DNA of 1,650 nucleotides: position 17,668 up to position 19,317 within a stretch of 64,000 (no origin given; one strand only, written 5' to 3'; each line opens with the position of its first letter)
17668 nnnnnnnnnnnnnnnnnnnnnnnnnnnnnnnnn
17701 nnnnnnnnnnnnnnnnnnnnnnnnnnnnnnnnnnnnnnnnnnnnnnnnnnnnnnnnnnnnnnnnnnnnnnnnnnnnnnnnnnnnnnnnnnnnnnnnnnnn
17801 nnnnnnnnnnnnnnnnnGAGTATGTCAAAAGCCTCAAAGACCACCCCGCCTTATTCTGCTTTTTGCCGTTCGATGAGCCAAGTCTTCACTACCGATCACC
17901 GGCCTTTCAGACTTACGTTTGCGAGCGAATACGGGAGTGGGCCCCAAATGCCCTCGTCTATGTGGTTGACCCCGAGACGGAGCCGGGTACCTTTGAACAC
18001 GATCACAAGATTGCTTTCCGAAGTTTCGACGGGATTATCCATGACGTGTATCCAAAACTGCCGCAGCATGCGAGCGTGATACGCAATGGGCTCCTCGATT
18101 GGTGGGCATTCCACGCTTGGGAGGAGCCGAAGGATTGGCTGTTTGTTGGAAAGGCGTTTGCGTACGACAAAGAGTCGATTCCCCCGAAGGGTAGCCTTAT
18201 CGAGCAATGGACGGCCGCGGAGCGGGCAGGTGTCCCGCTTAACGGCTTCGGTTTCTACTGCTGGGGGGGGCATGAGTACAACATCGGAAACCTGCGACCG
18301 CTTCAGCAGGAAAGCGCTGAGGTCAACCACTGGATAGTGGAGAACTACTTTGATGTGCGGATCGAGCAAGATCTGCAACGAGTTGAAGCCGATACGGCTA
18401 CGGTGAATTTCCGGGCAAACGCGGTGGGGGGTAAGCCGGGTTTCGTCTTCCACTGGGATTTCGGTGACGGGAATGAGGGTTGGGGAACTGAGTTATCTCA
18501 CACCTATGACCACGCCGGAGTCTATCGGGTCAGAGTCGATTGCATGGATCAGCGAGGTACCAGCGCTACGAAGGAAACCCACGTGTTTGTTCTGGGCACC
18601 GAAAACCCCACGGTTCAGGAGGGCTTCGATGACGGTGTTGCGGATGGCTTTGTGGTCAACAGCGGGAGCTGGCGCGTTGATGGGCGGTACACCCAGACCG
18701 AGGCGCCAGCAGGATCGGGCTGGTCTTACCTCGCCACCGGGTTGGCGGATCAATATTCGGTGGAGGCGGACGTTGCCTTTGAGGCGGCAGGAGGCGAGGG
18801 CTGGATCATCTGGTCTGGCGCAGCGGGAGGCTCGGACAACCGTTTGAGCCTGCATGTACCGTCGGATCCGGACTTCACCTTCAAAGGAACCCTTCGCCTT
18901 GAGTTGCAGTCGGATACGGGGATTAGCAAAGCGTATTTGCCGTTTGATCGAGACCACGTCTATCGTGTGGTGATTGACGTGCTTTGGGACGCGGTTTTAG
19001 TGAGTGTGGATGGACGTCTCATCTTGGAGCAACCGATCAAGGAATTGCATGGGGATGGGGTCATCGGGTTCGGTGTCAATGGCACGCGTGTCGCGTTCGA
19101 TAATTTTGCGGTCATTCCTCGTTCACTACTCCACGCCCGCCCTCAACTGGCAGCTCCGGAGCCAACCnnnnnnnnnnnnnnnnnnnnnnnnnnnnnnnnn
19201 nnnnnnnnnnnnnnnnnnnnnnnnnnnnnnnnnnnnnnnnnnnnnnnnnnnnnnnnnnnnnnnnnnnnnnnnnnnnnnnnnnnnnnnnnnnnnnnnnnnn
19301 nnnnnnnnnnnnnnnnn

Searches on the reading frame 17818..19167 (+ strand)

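Call 50: search_protein_families(library=pfam, proteins=[window:17818-19167:+], max_evalue=0.001)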
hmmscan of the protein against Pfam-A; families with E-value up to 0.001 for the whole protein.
window:17818-19167:+ (450 aa): 2 families
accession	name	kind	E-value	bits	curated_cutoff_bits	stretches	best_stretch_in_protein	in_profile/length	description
PF18911.6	PKD_4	-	4.2e-11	43.2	27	1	191-256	15-83/85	PKD domain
PF00801.26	PKD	-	1.8e-07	31.5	23.5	1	195-251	16-74/80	PKD domain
